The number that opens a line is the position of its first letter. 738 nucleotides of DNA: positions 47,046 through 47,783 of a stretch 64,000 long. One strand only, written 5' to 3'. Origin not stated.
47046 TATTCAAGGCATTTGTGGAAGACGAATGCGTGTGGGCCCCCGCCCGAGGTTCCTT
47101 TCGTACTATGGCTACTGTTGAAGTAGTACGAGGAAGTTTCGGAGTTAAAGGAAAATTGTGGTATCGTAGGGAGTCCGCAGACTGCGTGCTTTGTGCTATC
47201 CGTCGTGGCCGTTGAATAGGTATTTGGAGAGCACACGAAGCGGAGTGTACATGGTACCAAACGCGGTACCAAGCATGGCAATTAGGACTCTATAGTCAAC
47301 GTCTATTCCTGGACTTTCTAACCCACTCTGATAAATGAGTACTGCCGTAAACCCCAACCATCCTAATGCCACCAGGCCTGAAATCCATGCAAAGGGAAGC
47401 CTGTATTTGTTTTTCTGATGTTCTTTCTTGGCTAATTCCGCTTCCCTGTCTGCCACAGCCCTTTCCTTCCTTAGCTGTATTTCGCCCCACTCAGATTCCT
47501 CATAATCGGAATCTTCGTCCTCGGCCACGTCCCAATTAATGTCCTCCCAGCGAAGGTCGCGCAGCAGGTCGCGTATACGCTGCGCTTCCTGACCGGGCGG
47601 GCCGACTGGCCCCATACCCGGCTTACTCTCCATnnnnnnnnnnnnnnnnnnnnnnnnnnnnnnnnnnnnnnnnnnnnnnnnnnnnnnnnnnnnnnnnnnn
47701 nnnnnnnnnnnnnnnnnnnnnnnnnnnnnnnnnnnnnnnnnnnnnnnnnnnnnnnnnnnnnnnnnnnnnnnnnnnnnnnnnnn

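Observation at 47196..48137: Candidate Panacea-type toxin-antitoxin/defence pair: DUF4065 protein + novel acidic two-TM protein under a palindromic TATAAT promoter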

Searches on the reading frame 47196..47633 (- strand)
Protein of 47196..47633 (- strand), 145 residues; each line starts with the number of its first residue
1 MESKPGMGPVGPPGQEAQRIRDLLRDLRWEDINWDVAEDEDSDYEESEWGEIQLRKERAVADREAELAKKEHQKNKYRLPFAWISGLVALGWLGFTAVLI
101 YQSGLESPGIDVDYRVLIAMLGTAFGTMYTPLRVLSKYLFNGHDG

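Call 3: search_protein_families(library=pfam, proteins=[window:47196-47633:-], max_evalue=1)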
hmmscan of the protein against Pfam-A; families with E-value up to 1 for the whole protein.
window:47196-47633:- (145 aa): 0 families

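Call 4: search_protein_families(library=padloc, proteins=[window:47196-47633:-], max_evalue=1)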
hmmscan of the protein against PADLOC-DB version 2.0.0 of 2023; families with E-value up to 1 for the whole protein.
window:47196-47633:- (145 aa): 0 families
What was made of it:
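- On Catalogued anti-phage defence systems (PADLOC-DB 2.0): No hit for either protein at E up to 1 (call 4).
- No PADLOC model matches either protein (call 4).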

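Call 5: search_protein_families(library=ncbifam, proteins=[window:47196-47633:-], max_evalue=1)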
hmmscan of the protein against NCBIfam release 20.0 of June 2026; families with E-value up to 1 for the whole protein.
window:47196-47633:- (145 aa): 0 families

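Call 6: search_protein_families(library=phrogs, proteins=[window:47196-47633:-], max_evalue=1)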
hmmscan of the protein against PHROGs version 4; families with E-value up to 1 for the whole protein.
window:47196-47633:- (145 aa): 0 families
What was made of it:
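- On SocA (NCBIfam NF047745 equivalog; type VI TA antitoxin): The partner has no SocB similarity or any other family hit (calls 3-6).
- Checked: No hit in Pfam, NCBIfam, PADLOC or PHROGs (calls 3-6).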

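Call 7: find_homologous_proteins(query=window:47196-47633:-, max_evalue=0.01)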
Query window:47196-47633:- (145 aa): 13 proteins with E <= 0.01 among 66 candidates.
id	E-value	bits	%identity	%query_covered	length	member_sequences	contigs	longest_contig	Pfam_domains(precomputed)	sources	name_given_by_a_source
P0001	3.8e-93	327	100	100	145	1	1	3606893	-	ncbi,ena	-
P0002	2.0e-70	254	81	100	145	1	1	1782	-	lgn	-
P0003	2.0e-62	228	80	89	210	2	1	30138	-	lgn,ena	-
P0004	6.5e-57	210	68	100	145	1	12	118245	-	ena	-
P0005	1.7e-47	179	70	90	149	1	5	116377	-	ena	-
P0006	8.3e-45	171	93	59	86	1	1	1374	-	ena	-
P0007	9.6e-45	170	78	72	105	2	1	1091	-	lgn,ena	-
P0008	2.8e-44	169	86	62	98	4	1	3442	-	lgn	-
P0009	3.3e-44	169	77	72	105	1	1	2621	-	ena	-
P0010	1.0e-43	167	64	91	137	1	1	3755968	-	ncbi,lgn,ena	-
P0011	4.3e-38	149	61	90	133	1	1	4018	-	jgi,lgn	-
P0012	8.9e-32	128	64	74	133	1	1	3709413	-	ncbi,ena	-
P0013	1.5e-26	111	54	74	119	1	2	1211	-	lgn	-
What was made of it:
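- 47196..47633 (-): panT-like gene: 145-aa protein, divergent member of PanT cluster T3. 13 close homologues (call 7).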

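Call 9: find_encoding_contigs(protein=P0004, flank=6000, max_places=4)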
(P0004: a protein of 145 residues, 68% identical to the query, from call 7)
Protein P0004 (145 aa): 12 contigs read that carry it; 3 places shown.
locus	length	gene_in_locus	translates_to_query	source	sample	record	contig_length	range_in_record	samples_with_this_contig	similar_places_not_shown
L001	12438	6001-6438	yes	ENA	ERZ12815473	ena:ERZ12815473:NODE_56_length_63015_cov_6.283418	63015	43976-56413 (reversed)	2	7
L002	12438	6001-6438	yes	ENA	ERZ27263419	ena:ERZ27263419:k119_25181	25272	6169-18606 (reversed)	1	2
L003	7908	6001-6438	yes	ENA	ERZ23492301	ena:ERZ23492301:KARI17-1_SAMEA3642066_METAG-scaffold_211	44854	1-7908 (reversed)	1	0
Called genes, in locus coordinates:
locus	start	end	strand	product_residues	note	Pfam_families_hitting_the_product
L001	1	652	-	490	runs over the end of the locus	PF00884:Sulfatase, PF01663:Phosphodiest (weak), PF02995:DUF229 (weak), PF16347:SGSH_C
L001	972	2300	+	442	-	PF00884:Sulfatase, PF01663:Phosphodiest (faint), PF16347:SGSH_C, PF14707:Sulfatase_C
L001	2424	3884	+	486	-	PF03446:NAD_binding_2, PF00393:6PGD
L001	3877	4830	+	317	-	PF01156:IU_nuc_hydro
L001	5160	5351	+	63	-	-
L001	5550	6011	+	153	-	PF13274:SocA_Panacea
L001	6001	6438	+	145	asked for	-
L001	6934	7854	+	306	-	PF09992:NAGPA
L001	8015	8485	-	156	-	PF04093:MreD (weak)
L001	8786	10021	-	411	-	PF07075:NamZ_N, PF20732:NamZ_C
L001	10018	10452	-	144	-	PF00334:NDK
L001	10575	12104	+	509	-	PF00884:Sulfatase, PF01663:Phosphodiest (faint), PF16347:SGSH_C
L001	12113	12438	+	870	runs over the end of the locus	PF00246:Peptidase_M14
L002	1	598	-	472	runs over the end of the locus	PF00884:Sulfatase, PF01663:Phosphodiest (weak), PF02995:DUF229 (weak), PF16347:SGSH_C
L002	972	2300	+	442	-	PF00884:Sulfatase, PF01663:Phosphodiest (faint), PF16347:SGSH_C, PF14707:Sulfatase_C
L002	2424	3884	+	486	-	PF03446:NAD_binding_2, PF00393:6PGD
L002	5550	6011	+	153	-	PF13274:SocA_Panacea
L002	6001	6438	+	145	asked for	-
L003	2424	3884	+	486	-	PF03446:NAD_binding_2, PF00393:6PGD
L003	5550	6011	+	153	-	PF13274:SocA_Panacea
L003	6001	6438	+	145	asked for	-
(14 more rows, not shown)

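Call 10: find_encoding_contigs(protein=P0010, flank=6000, max_places=3)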
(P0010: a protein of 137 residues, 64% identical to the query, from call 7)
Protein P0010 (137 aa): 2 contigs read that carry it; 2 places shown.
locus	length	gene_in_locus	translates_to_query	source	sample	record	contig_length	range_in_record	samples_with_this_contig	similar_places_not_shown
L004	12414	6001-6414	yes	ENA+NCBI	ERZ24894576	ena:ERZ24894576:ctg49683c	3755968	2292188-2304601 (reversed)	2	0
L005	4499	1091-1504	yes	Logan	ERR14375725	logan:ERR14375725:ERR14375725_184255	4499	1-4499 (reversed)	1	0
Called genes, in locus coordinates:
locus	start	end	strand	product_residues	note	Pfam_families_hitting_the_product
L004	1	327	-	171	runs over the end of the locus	PF00127:Copper-bind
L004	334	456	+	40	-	-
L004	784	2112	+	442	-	PF00884:Sulfatase, PF01663:Phosphodiest (faint), PF16347:SGSH_C, PF14707:Sulfatase_C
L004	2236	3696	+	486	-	PF03446:NAD_binding_2, PF00393:6PGD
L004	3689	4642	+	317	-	PF01156:IU_nuc_hydro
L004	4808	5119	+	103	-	-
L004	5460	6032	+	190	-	PF13274:SocA_Panacea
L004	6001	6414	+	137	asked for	-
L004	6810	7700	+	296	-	PF09992:NAGPA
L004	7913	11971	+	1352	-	PF07669:Eco57I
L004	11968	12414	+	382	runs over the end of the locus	PF06114:Peptidase_M78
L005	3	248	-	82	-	?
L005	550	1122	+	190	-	PF13274:SocA_Panacea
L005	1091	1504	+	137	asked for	-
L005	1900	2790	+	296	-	PF09992:NAGPA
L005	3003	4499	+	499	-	?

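Call 11: find_encoding_contigs(protein=P0012, flank=6000, max_places=3)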
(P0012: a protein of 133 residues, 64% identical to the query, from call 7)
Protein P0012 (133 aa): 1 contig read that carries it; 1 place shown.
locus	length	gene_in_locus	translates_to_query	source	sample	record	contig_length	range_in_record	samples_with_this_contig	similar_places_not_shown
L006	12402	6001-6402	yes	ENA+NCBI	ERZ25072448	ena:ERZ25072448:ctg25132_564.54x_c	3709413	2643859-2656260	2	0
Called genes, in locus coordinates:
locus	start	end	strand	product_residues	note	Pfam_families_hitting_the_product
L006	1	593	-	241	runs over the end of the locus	PF00078:RVT_1, PF08388:GIIM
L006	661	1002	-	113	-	PF00078:RVT_1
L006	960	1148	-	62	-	-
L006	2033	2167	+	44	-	-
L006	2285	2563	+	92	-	-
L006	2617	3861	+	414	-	PF07282:Cas12f1-like_TNB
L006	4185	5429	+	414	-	PF12323:HTH_OrfB_IS605, PF01385:OrfB_IS605, PF07282:Cas12f1-like_TNB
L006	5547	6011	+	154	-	PF13274:SocA_Panacea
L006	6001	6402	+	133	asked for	-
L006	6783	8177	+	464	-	PF13175:AAA_15, PF13304:AAA_21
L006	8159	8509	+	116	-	-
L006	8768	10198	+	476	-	PF07282:Cas12f1-like_TNB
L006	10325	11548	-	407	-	PF13657:Couple_hipA (weak), PF07804:HipA_C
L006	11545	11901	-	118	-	PF13560:HTH_31 (weak)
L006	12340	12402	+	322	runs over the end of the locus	-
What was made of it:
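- In L006 and L008 the cassette lies among TnpB/IS605 elements, a group II intron reverse transcriptase, an AAA_15/AAA_21 ATPase and HipA, a setting typical of mobile or defence islands (call 11).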

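Call 13: find_related_loci(query=A1, collection=genome_contigs, flank=8000)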
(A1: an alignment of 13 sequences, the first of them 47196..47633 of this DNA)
Query A1 (145 aa) in genome_contigs; peptide patterns used: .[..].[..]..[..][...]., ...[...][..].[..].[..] (x = any residue, [..] = any of these).
178 stretches matched a pattern; 2 encode a relative of the query (tblastn E <= 1e-3); 2 distinct loci.
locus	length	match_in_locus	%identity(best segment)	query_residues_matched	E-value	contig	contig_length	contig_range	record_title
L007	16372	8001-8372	64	14-145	5e-53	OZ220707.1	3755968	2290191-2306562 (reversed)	MAG: Rhodothermales bacterium isolate 73463979-71cf-475a-bf3e-fc0c682d52d1 genome assembly, chromosome: 1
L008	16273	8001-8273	68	53-143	7e-38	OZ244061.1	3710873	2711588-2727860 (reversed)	MAG: Rhodothermales bacterium isolate 21fda42b-fcae-4b59-93a0-87e05944a696 genome assembly, chromosome: 1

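Call 28: search_protein_representatives(alignment_id=A3)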
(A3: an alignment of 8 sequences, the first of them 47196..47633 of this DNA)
Query: 8 sequences, 145 profile positions. Proteins with E-value up to 0.001 (for the whole library): 68; up to 1e-10: 13; up to 1e-30: 5. The best 68 are listed.
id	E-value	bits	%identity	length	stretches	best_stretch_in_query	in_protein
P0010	1.2e-65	236.1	-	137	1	1-145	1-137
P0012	1.1e-55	203.7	-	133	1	1-144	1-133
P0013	6.2e-53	194.8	-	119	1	35-145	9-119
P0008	6.0e-49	181.9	-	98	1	55-145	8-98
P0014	1.6e-40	154.6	-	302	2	44-145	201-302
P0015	1.2e-25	106.3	-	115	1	68-140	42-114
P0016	1.0e-21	93.6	-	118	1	62-141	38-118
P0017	2.4e-20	89.1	-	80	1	1-90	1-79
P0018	1.2e-16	77.1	-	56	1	87-144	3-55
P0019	1.7e-16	76.7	-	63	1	79-141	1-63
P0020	2.3e-12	63.2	-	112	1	41-144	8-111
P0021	7.9e-12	61.5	-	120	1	64-143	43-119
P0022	7.6e-11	58.3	-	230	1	60-142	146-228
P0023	1.4e-10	57.4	-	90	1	69-144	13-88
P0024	1.9e-10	57.0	-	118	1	45-141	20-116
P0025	5.4e-10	55.5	-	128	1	62-144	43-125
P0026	7.0e-10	55.2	-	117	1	57-143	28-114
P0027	1.7e-09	53.9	-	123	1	52-142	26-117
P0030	8.7e-09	51.6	-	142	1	30-144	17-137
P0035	2.6e-07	46.8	-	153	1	1-140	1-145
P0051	6.7e-05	39.0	-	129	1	46-140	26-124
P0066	3.9e-04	36.5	-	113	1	49-142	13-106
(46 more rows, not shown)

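Call 31: list_cluster_members(proteins=[P0015, P0016, P0020, P0021, P0024, P0025, P0026, P0027, P0030, P0035])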
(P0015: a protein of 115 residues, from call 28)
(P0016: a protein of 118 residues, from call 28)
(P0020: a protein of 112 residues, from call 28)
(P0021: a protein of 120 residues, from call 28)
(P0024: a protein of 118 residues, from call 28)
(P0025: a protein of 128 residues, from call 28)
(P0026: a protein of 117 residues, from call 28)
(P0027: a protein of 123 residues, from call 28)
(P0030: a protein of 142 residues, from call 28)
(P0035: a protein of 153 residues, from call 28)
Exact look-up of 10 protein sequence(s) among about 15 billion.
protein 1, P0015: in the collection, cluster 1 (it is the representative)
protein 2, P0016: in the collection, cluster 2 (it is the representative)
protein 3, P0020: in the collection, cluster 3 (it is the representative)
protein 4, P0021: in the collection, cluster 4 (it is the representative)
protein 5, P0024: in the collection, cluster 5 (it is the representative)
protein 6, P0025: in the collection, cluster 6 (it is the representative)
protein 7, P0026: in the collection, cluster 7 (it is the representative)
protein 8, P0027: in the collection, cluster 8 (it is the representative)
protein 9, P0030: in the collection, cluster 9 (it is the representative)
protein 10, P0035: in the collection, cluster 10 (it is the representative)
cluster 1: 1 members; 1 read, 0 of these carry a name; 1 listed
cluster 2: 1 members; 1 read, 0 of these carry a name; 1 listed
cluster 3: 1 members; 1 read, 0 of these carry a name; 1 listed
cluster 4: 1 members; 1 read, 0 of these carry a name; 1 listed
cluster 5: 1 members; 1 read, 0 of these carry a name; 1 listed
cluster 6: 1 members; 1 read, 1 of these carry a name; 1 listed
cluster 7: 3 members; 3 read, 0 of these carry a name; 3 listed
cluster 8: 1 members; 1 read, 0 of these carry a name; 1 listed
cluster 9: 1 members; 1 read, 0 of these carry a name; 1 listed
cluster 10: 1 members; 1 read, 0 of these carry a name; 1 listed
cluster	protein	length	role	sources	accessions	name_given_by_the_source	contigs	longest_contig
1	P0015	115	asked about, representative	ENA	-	-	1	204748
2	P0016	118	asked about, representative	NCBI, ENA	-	-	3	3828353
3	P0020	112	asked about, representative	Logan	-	-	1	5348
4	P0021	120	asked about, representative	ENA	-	-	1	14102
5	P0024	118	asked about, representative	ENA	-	-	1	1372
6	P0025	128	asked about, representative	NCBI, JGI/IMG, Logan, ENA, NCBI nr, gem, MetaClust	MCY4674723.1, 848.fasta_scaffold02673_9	MAG: hypothetical protein OXD43_13320 [Bacteroidetes bacterium] | hypothetical protein [Bacteroidota bacterium] | \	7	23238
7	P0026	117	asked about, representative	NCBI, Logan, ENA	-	-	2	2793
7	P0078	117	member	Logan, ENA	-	-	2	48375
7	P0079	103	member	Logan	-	-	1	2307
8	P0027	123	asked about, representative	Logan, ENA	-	-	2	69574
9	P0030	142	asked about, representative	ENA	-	-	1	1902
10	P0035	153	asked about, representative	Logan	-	-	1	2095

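Call 35: find_homologous_proteins(query=A4, max_evalue=0.001)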
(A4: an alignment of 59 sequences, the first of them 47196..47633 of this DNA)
Query A4 (59 sequences) (145 aa, profile of the alignment): 126 proteins with E <= 0.001 among 3715 candidates; the best 120 are listed.
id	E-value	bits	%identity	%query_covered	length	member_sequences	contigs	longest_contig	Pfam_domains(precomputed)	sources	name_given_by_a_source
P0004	2.7e-32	129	68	100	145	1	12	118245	-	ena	-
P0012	6.1e-31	125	64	74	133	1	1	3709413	-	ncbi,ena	-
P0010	9.6e-31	124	64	91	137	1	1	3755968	-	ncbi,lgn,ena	-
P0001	3.7e-30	122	100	100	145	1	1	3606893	-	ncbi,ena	-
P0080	1.4e-28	117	21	63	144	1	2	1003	-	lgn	-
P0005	1.4e-28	117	70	90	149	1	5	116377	-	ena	-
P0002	1.6e-28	117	81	100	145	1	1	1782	-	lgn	-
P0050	1.1e-27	114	21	63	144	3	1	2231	-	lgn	-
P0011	3.7e-27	113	61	90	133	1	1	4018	-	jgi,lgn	-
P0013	2.8e-26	110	54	74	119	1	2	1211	-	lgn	-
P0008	5.0e-25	106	86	62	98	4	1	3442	-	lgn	-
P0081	8.9e-25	105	24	72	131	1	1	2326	-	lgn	-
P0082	7.2e-24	102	30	58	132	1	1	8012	-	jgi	jgi:hypothetical protein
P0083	1.0e-23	102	34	55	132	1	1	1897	-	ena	-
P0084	1.1e-23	101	-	-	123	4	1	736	-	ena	-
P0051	1.9e-23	101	28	66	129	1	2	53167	-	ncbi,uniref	ncbi:hypothetical protein [Deinococcus saxicola]|uniref:hypothetical protein n=1 Tax=Deinococcus sax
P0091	3.5e-23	100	22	97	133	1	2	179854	-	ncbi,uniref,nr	ncbi:hypothetical protein ACFSKU_05305 [Pontibacter silvestris]|uniref:Uncharacterized protein n=1 T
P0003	3.1e-22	97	80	89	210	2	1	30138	-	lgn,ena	-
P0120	5.6e-22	96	24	92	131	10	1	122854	-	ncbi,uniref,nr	ncbi:hypothetical protein [Niastella populi]|uniref:Uncharacterized protein n=1 Tax=Niastella populi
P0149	4.8e-21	93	25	74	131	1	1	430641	-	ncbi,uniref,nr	ncbi:hypothetical protein A3860_16945 [Niastella vici]|uniref:Uncharacterized protein n=1 Tax=Niaste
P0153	5.9e-21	93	24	90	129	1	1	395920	-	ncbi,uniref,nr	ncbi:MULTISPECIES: hypothetical protein [Niastella]|uniref:Uncharacterized protein n=1 Tax=Niastella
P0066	1.5e-20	91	30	54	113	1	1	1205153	-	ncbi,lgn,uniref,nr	ncbi:hypothetical protein [Candidatus Deianiraea vastatrix]|uniref:Uncharacterized protein n=1 Tax=C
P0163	5.8e-20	89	26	97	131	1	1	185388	-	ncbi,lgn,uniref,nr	ncbi:hypothetical protein [Longitalea arenae]|uniref:hypothetical protein n=1 Tax=Longitalea arenae 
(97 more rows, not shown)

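Call 36: find_encoding_contigs(protein=P0051, flank=3000, max_places=2)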
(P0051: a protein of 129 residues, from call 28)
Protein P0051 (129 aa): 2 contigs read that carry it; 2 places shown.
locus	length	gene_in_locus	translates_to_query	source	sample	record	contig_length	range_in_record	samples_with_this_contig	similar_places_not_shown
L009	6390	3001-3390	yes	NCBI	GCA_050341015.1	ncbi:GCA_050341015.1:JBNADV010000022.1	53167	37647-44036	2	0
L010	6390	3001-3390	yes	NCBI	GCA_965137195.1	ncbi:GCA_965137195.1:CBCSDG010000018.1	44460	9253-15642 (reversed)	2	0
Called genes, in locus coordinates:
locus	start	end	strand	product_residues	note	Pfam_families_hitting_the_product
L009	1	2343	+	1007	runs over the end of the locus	PF00317:Ribonuc_red_lgN, PF02867:Ribonuc_red_lgC, PF12637:TSCPD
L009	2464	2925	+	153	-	PF13274:SocA_Panacea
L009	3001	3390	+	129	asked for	-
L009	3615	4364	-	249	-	PF01370:Epimerase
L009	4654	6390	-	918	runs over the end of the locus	PF13191:AAA_16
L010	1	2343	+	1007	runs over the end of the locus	PF00317:Ribonuc_red_lgN, PF02867:Ribonuc_red_lgC, PF12637:TSCPD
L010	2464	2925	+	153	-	PF13274:SocA_Panacea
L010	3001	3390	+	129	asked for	-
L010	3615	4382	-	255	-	PF01370:Epimerase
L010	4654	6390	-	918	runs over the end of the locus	PF13191:AAA_16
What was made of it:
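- Tried and rejected: This was suggested by an intact reductase gene upstream of the Deinococcus pair (call 36).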

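Call 37: find_encoding_contigs(protein=P0091, flank=3000, max_places=2)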
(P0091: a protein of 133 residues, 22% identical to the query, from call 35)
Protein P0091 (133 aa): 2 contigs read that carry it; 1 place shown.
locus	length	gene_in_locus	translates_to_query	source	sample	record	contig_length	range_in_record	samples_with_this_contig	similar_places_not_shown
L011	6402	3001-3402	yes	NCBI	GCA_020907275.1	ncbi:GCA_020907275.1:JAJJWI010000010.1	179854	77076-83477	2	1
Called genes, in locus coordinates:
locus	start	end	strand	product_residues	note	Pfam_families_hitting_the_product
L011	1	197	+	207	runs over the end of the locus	PF01128:IspD (weak), PF12804:NTP_transf_3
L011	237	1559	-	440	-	PF00890:FAD_binding_2 (weak), PF01266:DAO, PF01494:FAD_binding_3 (weak), PF01593:Amino_oxidase, PF01946:Thi4, PF03486:HI0933_like (weak), PF07992:Pyr_redox_2 (faint), PF13450:NAD_binding_8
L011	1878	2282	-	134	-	-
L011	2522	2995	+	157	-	PF13274:SocA_Panacea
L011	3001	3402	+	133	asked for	-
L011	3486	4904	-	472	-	PF01139:RtcB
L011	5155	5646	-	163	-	-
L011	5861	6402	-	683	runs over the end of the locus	PF05649:Peptidase_M13_N, PF01431:Peptidase_M13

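Call 38: find_encoding_contigs(protein=P0149, flank=3000, max_places=2)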
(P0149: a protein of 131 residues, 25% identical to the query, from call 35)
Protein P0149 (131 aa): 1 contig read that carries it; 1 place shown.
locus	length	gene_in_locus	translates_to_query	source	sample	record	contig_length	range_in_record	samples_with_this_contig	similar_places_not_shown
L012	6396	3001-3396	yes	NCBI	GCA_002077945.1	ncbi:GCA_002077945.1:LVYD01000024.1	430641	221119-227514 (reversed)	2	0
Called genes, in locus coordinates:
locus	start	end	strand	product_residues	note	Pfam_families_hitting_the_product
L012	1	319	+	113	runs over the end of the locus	PF16250:DUF4907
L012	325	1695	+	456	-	PF06580:His_kinase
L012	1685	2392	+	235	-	PF00072:Response_reg, PF04397:LytTR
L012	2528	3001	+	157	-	PF13274:SocA_Panacea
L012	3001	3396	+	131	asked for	-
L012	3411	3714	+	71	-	-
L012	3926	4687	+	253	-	PF13645:YkuD_2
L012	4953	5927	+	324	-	PF01408:GFO_IDH_MocA, PF22725:GFO_IDH_MocA_C3, PF02894:GFO_IDH_MocA_C (faint)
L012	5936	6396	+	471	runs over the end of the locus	PF13727:CoA_binding_3 (weak), PF02397:Bac_transf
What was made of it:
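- The locus fetched from Niastella vici assembly GCA_002077945.1 shows the same -1 overlap (call 38).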

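Call 39: find_encoding_contigs(protein=P0066, flank=3000, max_places=2)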
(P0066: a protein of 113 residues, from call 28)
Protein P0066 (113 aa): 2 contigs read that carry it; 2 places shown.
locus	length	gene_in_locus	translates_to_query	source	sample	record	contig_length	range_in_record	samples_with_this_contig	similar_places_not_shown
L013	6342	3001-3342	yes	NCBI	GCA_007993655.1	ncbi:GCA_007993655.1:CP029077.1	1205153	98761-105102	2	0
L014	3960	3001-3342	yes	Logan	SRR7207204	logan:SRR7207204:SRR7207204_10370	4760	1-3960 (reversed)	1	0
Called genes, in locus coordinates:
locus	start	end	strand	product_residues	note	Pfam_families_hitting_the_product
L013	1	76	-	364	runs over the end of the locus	PF01926:MMR_HSR1, PF02421:FeoB_N, PF06071:YchF-GTPase_C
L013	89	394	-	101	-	-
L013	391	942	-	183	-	PF06114:Peptidase_M78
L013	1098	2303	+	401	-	PF00155:Aminotran_1_2, PF01041:DegT_DnrJ_EryC1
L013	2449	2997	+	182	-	PF13274:SocA_Panacea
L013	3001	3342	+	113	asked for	-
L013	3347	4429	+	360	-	PF04551:GcpE, PF26540:GcpE_C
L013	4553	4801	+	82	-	-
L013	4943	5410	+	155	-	-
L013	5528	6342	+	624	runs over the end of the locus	PF00012:HSP70, PF06723:MreB_Mbl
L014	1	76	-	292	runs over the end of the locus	?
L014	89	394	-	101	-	-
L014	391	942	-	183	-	PF06114:Peptidase_M78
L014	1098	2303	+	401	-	PF00155:Aminotran_1_2, PF01041:DegT_DnrJ_EryC1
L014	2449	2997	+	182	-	PF13274:SocA_Panacea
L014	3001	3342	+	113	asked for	-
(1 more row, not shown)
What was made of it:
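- On Panacea-domain antitoxins (PanA; Pfam PF13274 / DUF4065): It is also adjacent in 4 of 4 distant relatives (calls 36-39).
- Deianiraea vastatrix (calls 36-39).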
